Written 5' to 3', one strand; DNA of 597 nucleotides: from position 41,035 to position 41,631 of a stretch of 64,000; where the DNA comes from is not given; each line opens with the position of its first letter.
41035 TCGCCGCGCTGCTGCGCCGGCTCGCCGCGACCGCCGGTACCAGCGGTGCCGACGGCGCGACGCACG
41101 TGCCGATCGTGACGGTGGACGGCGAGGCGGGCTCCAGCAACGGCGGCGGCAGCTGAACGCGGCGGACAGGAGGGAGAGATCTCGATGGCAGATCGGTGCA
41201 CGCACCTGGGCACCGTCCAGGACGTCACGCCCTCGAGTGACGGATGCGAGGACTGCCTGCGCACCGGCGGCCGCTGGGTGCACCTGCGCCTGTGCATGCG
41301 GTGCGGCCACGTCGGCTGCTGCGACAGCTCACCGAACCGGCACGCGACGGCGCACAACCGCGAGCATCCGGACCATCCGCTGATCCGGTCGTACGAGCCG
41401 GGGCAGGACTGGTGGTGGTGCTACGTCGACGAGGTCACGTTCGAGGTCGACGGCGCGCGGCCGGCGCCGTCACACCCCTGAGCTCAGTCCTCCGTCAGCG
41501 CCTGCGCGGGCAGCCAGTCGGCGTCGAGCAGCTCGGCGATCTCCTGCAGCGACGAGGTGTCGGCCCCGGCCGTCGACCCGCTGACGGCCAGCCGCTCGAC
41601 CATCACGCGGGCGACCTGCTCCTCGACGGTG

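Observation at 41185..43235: Compact strawberry-notch-like SF2 helicase with a histone-H1-like tail, next to a ZnF-UBP protein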

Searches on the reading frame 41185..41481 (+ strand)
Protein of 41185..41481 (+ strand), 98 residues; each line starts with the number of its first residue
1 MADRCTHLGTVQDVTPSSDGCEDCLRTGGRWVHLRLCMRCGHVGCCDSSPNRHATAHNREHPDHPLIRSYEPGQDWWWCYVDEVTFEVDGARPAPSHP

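Call 8: search_protein_families(library=pfam, proteins=[window:41185-41481:+], max_evalue=0.1)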
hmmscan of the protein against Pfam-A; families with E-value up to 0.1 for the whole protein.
window:41185-41481:+ (98 aa): 1 family
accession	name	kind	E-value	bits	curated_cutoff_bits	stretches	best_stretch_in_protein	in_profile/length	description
PF02148.25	zf-UBP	-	3.3e-11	43.7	22.7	1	21-84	1-56/63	Zn-finger in ubiquitin-hydrolases and other protein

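Call 9: search_protein_families(library=ncbifam, proteins=[window:41185-41481:+], max_evalue=0.1)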
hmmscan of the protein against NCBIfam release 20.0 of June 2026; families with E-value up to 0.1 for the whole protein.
window:41185-41481:+ (98 aa): 1 family
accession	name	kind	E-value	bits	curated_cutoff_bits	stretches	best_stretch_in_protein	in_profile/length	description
NF045496.1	FormamaseFmdA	equivalog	0.046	12.4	500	1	50-76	13-40/407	formamidase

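Call 10: search_protein_families(library=padloc, proteins=[window:41185-41481:+], max_evalue=0.1)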
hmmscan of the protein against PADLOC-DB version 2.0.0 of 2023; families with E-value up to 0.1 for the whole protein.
window:41185-41481:+ (98 aa): 0 families

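Call 20: find_homologous_proteins(query=window:41185-41481:+, max_evalue=0.001)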
Query window:41185-41481:+ (98 aa): 7999 proteins with E <= 0.001 among 8000 candidates; the best 120 are listed.
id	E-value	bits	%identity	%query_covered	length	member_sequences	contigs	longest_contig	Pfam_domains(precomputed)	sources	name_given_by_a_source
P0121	2.5e-55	204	87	100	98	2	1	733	PF02148.26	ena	-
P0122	3.5e-55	203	87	100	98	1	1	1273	PF02148.26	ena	-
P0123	4.3e-54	200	86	100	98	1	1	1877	PF02148.26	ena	-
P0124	1.3e-53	198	81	100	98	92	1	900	PF02148.26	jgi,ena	-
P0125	2.9e-53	197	81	100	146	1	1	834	PF02148.26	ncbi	-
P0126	5.4e-53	196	82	100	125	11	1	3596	PF02148.26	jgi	jgi:hypothetical protein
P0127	4.4e-52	193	82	100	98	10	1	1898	PF02148.26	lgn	-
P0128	5.5e-52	193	82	100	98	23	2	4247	PF02148.26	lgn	-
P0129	9.7e-52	192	82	100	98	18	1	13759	PF02148.26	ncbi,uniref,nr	ncbi:hypothetical protein GHK86_11675 [Acidimicrobiaceae bacterium USS-CC1]|uniref:UBP-type domain-c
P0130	9.7e-52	192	80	100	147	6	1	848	PF02148.26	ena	-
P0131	1.1e-51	192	82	100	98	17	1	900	PF02148.26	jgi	-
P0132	1.3e-51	192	78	100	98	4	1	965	PF02148.26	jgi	jgi:hypothetical protein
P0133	1.4e-51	192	81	100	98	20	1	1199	PF02148.26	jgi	jgi:hypothetical protein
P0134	1.4e-51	191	81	100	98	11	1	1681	PF02148.26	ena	-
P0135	2.7e-51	191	81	100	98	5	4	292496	PF02148.26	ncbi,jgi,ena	jgi:hypothetical protein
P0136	3.1e-51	190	80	99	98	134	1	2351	PF02148.26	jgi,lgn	jgi:Zn-finger in ubiquitin-hydrolases and other protein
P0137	5.3e-51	190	80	100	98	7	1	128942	PF02148.26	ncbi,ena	-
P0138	6.4e-51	189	78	100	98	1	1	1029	PF02148.26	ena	-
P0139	6.7e-51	189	79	100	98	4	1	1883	PF02148.26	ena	-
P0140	7.1e-51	189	79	100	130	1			PF02148.26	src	-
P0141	7.3e-51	189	79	100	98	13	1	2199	PF02148.26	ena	-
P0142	1.0e-50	189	79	100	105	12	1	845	PF02148.26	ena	-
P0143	1.0e-50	189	79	100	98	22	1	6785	PF02148.26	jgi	jgi:Zn-finger in ubiquitin-hydrolases and other protein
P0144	1.1e-50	189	77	100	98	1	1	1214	PF02148.26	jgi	jgi:hypothetical protein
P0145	1.1e-50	189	77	100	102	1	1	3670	PF02148.26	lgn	-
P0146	1.2e-50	188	80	100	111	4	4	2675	PF02148.26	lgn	-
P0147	1.3e-50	188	76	100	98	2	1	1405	PF02148.26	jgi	jgi:hypothetical protein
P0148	1.3e-50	188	78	99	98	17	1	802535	PF02148.26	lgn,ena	-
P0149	1.5e-50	188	80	100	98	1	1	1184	PF02148.26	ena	-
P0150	1.7e-50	188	78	100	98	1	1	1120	PF02148.26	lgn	-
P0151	1.9e-50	188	78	100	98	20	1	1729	PF02148.26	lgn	-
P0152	2.2e-50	188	78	100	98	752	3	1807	PF02148.26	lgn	-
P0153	2.3e-50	188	78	100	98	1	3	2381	PF02148.26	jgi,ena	-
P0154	2.3e-50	188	81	100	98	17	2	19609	PF02148.26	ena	-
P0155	2.4e-50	187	77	100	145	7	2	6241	PF02148.26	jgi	jgi:hypothetical protein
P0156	3.0e-50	187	79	100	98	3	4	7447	PF02148.26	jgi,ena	-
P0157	3.0e-50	187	79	100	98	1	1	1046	PF02148.26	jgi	jgi:hypothetical protein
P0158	3.2e-50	187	80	100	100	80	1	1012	PF02148.26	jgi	jgi:Zn-finger in ubiquitin-hydrolases and other protein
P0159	3.9e-50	187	79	99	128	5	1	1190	PF02148.26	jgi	-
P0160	5.4e-50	186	77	100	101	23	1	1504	PF02148.26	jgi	jgi:hypothetical protein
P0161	6.0e-50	186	78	98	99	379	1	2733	PF02148.26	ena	-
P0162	6.1e-50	186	78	100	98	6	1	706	PF02148.26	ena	-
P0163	6.6e-50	186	81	100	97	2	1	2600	PF02148.26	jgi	jgi:uncharacterized UBP type Zn finger protein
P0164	6.9e-50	186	78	100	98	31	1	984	PF02148.26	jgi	jgi:hypothetical protein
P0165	9.3e-50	186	79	100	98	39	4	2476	PF02148.26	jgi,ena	-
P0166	1.3e-49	185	81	96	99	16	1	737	PF02148.26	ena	-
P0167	1.5e-49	185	74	100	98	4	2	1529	PF02148.26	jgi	-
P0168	1.8e-49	185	81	96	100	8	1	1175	PF02148.26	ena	-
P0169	1.9e-49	185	79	97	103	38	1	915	PF02148.26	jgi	-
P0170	2.0e-49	185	78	100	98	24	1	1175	PF02148.26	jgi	jgi:hypothetical protein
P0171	2.4e-49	184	80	100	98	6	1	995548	PF02148.26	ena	-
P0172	2.4e-49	184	80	100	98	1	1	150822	PF02148.26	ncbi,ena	-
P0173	3.0e-49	184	78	100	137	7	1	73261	PF02148.26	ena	-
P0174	3.0e-49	184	77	100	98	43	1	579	PF02148.26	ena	-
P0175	3.3e-49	184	76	100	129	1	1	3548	PF02148.26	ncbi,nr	ncbi:MAG: hypothetical protein JWL70_3040 [Acidimicrobiia bacterium]|nr:hypothetical protein [Acidim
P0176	3.3e-49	184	80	100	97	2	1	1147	PF02148.26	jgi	jgi:uncharacterized UBP type Zn finger protein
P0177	3.6e-49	184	74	100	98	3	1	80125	PF02148.26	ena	-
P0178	4.9e-49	183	80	95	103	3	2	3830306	PF02148.26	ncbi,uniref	ncbi:UBP-type zinc finger domain-containing protein [Ornithinimicrobium sp. W1665]|uniref:UBP-type z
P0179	5.1e-49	183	77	100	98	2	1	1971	PF02148.26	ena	-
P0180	5.5e-49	183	79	100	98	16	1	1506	PF02148.26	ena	-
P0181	5.9e-49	183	74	100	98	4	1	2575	PF02148.26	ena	-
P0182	6.0e-49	183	77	100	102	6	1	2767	PF02148.26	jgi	-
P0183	6.0e-49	183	76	100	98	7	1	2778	PF02148.26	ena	-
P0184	6.1e-49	183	77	100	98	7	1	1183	PF02148.26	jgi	jgi:hypothetical protein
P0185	7.6e-49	183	79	100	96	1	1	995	PF02148.26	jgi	jgi:uncharacterized UBP type Zn finger protein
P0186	7.8e-49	183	78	96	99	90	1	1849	PF02148.26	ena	-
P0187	8.3e-49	183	76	100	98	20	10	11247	PF02148.26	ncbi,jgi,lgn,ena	ncbi:MAG TPA: UBP-type zinc finger domain-containing protein [Actinomycetes bacterium]|jgi:Zn-finger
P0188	8.5e-49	182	78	100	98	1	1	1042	PF02148.26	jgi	jgi:hypothetical protein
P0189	9.2e-49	182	76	99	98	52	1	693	PF02148.26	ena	-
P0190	9.3e-49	182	79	98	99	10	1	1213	PF02148.26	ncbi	-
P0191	9.6e-49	182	76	100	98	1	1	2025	PF02148.26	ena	-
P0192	1.0e-48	182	76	100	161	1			PF02148.26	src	-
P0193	1.1e-48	182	74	100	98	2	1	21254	PF02148.26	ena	-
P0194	1.2e-48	182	77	100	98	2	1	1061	PF02148.26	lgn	-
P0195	1.2e-48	182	77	98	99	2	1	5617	PF02148.26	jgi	jgi:hypothetical protein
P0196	1.3e-48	182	78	96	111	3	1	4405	PF02148.26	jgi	jgi:hypothetical protein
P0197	1.4e-48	182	79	100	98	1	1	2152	PF02148.26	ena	-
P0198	1.5e-48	182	79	100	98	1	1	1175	PF02148.26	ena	-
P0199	1.6e-48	182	77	100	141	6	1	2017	PF02148.26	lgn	-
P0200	1.7e-48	182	73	99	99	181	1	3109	PF02148.26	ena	-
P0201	1.9e-48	181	75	99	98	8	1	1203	PF02148.26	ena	-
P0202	2.0e-48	181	79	96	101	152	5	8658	PF02148.26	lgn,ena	-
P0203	2.4e-48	181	77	100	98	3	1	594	PF02148.26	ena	-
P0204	2.7e-48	181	78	99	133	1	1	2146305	PF02148.26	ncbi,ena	-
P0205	2.9e-48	181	77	96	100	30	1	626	PF02148.26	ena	-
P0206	3.0e-48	181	74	100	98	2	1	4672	PF02148.26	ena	-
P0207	3.2e-48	181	83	94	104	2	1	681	PF02148.26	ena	-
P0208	3.2e-48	181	77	100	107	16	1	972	PF02148.26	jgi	-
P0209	3.3e-48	181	74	100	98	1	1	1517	PF02148.26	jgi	jgi:uncharacterized UBP type Zn finger protein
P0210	3.3e-48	181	75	99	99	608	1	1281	PF02148.26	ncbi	-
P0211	3.9e-48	180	76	96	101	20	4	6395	PF02148.26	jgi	jgi:uncharacterized UBP type Zn finger protein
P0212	4.1e-48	180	76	100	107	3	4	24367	PF02148.26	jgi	jgi:uncharacterized UBP type Zn finger protein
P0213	5.1e-48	180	76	100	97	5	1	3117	PF02148.26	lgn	-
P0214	5.3e-48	180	76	100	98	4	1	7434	PF02148.26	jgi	jgi:hypothetical protein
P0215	5.8e-48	180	78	96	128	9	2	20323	PF02148.26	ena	-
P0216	6.2e-48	180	77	97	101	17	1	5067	PF02148.26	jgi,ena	jgi:hypothetical protein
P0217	6.5e-48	180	78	100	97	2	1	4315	PF02148.26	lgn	-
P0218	7.7e-48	179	74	99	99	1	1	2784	PF02148.26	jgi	jgi:hypothetical protein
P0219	7.8e-48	179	78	96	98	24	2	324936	PF02148.26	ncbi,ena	-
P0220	8.4e-48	179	78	100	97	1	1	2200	PF02148.26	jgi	jgi:uncharacterized UBP type Zn finger protein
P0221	8.6e-48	179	73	100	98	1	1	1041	PF02148.26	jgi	jgi:hypothetical protein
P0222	9.7e-48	179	73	100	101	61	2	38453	PF02148.26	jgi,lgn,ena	jgi:hypothetical protein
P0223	9.9e-48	179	80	100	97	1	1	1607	PF02148.26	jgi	jgi:Zn-finger in ubiquitin-hydrolases and other protein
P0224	9.9e-48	179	74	100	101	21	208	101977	PF02148.26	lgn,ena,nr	nr:hypothetical protein [Acidimicrobiia bacterium]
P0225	1.0e-47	179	73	99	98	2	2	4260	PF02148.26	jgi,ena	-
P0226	1.0e-47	179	76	99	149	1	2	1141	PF02148.26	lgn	-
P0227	1.1e-47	179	71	100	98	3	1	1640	PF02148.26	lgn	-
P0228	1.1e-47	179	77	95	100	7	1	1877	PF02148.26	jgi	jgi:uncharacterized UBP type Zn finger protein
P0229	1.1e-47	179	76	100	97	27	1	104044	PF02148.26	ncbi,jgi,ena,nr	ncbi:MAG TPA: UBP-type zinc finger domain-containing protein [Acidimicrobiales bacterium]|nr:UBP-typ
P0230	1.1e-47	179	78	100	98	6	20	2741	PF02148.26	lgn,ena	-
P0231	1.3e-47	179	76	98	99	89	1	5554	PF02148.26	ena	-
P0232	1.4e-47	179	72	100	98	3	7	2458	PF02148.26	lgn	-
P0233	1.5e-47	178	77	100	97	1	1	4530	PF02148.26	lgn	-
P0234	1.6e-47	178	74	100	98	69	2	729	PF02148.26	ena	-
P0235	1.7e-47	178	74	96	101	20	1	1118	PF02148.26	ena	-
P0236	1.7e-47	178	74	100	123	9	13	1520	PF02148.26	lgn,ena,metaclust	metaclust:\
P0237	1.8e-47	178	74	96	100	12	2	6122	PF02148.26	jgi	jgi:hypothetical protein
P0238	2.1e-47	178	73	100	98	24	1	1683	PF02148.26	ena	-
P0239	2.2e-47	178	76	98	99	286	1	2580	PF02148.26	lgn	-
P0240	2.2e-47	178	73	100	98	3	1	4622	PF02148.26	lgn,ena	-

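Call 79: find_encoding_contigs(protein=P0178, flank=5000, max_places=1)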
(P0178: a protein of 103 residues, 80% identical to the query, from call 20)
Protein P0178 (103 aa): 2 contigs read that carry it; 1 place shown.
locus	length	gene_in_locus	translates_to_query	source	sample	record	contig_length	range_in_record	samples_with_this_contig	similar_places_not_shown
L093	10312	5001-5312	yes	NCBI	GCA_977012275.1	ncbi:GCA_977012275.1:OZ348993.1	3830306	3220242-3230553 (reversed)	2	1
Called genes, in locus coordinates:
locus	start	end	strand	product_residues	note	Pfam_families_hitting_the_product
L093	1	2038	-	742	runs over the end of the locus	PF00486:Trans_reg_C, PF13428:TPR_14 (faint), PF03704:BTAD, PF00515:TPR_1 (faint), PF07719:TPR_2 (faint), PF12895:ANAPC3 (weak), PF13432:TPR_16 (weak), PF14559:TPR_19 (weak), +4 more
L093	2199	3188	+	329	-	PF00962:A_deaminase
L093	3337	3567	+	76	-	-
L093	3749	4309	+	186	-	PF04978:MST, PF12867:DinB_2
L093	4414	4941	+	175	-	PF00132:Hexapep (faint), PF25084:LbH_EIF2B (weak), PF25087:GMPPB_C (faint)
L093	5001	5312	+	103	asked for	PF02148:zf-UBP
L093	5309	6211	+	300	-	PF19459:DUF5996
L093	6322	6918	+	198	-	PF02525:Flavodoxin_2, PF03358:FMN_red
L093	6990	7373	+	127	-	PF12680:SnoaL_2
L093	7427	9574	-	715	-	PF03109:ABC1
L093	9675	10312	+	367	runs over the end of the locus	PF00465:Fe-ADH, PF13685:Fe-ADH_2, PF25137:ADH_Fe_C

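Call 80: find_encoding_contigs(protein=P0171, flank=5000, max_places=1)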
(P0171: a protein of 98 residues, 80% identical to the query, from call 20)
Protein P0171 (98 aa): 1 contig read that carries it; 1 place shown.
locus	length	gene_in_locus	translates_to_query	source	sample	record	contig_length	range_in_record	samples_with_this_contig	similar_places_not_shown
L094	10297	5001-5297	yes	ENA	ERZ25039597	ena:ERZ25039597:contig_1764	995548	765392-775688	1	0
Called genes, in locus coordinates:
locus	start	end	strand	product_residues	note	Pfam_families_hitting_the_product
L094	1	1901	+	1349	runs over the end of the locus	PF14765:PS-DH, PF22953:SpnB_Rossmann, PF08240:ADH_N, PF00107:ADH_zinc_N, PF13602:ADH_zinc_N_2, PF00106:adh_short, PF08659:KR, PF13561:adh_short_C2, +2 more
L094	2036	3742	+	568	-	PF08447:PAS_3, PF01590:GAF (weak), PF13185:GAF_2, PF13492:GAF_3 (weak), PF07228:SpoIIE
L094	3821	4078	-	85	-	PF04264:YceI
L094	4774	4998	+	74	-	-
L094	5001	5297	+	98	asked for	PF02148:zf-UBP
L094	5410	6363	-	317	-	PF08240:ADH_N, PF00107:ADH_zinc_N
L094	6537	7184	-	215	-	PF13489:Methyltransf_23, PF13847:Methyltransf_31, PF08241:Methyltransf_11, PF08242:Methyltransf_12, PF13649:Methyltransf_25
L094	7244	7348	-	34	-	-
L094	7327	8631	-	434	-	PF00689:Cation_ATPase_C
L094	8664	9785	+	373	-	-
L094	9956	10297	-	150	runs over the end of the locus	PF00690:Cation_ATPase_N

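Call 81: find_encoding_contigs(protein=P0135, flank=5000, max_places=1)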
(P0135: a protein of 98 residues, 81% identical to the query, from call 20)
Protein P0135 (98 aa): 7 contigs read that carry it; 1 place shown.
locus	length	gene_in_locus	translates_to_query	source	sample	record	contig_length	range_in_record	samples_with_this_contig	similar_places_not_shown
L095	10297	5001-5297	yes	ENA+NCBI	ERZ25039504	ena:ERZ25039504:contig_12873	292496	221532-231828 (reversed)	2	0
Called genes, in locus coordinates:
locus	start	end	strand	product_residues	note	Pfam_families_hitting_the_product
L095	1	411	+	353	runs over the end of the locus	PF10720:DUF2515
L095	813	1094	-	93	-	-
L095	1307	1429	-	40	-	-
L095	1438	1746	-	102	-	-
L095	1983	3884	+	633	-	PF06965:Na_H_antiport_1, PF13462:Thioredoxin_4, PF01323:DSBA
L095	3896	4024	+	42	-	-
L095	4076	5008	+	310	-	PF19459:DUF5996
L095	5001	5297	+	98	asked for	PF02148:zf-UBP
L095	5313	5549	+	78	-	-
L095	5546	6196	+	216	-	PF00775:Dioxygenase_C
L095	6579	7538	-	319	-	PF21753:DACNK, PF02457:DAC (weak)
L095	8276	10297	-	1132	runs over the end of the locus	PF00486:Trans_reg_C (weak), PF03704:BTAD, PF13191:AAA_16 (weak)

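Call 83: search_solved_structures(query=window:41185-41481:+, max_evalue=1, show_alignments=4)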
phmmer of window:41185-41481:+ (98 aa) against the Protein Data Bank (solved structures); distinct sequences matched with E-value up to 1: 7.
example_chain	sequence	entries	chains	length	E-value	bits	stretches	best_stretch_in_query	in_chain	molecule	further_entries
2ida_A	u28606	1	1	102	5.3e-32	113.7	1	4-90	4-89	Hypothetical protein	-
2uzg_A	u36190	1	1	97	0.00096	22.6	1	4-80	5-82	UBIQUITIN CARBOXYL-TERMINAL HYDROLASE 33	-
2i50_A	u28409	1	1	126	0.0065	19.9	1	34-83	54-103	Ubiquitin carboxyl-terminal hydrolase 16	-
9ycw_A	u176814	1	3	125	0.0065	19.9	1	34-83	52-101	Ubiquitin carboxyl-terminal hydrolase 16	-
9yc2_A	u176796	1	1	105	0.018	18.4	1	3-80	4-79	Ubiquitin carboxyl-terminal hydrolase 49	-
8wg5_M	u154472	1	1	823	0.021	18.3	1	35-82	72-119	Ubiquitin carboxyl-terminal hydrolase 16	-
2eoq_A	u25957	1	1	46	0.57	13.6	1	36-65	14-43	Zinc finger protein 224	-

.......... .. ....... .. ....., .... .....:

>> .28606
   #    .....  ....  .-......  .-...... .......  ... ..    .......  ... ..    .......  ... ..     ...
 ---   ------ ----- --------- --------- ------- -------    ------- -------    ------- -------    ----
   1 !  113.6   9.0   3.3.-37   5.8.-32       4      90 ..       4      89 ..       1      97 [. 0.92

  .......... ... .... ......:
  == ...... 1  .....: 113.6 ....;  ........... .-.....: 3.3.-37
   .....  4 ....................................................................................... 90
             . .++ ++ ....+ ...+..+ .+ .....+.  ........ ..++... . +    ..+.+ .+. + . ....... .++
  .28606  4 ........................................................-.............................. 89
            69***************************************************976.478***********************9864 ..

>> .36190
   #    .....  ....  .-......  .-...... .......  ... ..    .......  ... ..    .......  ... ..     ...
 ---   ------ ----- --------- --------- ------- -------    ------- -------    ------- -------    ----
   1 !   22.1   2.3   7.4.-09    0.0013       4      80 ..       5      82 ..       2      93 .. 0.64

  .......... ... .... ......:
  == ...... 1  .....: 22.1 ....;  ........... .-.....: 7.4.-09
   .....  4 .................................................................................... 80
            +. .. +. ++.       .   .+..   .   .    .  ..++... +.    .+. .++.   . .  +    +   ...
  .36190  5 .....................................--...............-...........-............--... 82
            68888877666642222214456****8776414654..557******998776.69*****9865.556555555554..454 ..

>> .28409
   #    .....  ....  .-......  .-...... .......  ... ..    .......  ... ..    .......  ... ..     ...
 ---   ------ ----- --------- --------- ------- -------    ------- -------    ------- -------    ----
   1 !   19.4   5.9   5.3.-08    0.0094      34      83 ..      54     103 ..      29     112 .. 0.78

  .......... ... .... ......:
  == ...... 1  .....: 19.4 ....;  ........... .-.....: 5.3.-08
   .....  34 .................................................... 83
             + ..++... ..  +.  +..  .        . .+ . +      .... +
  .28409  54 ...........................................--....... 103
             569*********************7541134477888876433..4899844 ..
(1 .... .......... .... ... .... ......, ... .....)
